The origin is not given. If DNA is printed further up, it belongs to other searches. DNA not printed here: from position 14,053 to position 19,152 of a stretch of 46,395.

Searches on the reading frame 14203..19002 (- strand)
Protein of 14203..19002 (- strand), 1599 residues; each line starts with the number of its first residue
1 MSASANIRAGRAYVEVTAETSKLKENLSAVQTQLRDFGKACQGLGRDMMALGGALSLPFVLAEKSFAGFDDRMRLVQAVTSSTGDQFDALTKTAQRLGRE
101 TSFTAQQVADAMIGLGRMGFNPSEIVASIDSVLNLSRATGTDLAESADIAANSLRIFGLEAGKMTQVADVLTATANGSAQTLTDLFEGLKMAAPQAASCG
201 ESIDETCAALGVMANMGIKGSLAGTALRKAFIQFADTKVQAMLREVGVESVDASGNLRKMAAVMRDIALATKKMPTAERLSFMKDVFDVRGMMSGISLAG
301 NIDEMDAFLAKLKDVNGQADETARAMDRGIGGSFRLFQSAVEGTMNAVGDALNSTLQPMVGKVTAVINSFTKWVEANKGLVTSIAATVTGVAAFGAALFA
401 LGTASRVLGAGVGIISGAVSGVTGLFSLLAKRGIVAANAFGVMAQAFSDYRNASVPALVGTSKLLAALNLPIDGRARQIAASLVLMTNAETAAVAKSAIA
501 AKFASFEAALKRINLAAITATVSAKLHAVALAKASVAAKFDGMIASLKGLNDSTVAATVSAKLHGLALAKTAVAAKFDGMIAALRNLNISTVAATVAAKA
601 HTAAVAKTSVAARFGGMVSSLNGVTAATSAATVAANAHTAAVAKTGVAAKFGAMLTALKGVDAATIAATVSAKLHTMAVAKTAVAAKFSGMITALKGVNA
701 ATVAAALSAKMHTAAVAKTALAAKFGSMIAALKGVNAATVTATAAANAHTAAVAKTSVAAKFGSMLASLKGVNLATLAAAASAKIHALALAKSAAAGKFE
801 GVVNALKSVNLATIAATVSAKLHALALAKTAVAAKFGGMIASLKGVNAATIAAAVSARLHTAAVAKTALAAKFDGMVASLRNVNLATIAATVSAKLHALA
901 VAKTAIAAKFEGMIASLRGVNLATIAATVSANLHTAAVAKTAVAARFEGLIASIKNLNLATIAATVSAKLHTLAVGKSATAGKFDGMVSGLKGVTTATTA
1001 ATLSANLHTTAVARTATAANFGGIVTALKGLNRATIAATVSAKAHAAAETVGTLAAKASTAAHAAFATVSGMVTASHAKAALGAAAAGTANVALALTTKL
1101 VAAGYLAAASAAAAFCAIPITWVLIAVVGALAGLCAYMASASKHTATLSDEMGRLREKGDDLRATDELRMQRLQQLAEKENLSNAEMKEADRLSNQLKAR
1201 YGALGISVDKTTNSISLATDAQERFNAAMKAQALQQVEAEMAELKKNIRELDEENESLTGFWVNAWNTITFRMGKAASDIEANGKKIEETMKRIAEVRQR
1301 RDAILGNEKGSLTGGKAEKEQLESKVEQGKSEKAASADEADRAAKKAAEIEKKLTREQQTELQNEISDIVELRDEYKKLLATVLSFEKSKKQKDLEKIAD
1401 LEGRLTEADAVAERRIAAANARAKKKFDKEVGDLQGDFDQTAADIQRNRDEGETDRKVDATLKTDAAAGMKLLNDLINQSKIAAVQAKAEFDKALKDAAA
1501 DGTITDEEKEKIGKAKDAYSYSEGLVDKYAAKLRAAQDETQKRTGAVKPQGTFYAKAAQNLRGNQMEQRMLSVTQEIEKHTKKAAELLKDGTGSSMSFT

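Call 28: search_protein_families(library=pfam, proteins=[window:14203-19002:-], max_evalue=0.001)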
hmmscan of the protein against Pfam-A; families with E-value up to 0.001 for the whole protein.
window:14203-19002:- (1599 aa): 1 family
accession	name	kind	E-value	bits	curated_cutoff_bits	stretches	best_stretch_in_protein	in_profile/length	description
PF10145.14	PhageMin_Tail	-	1.2e-41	143.2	33.2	1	92-287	2-200/201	Phage-related minor tail protein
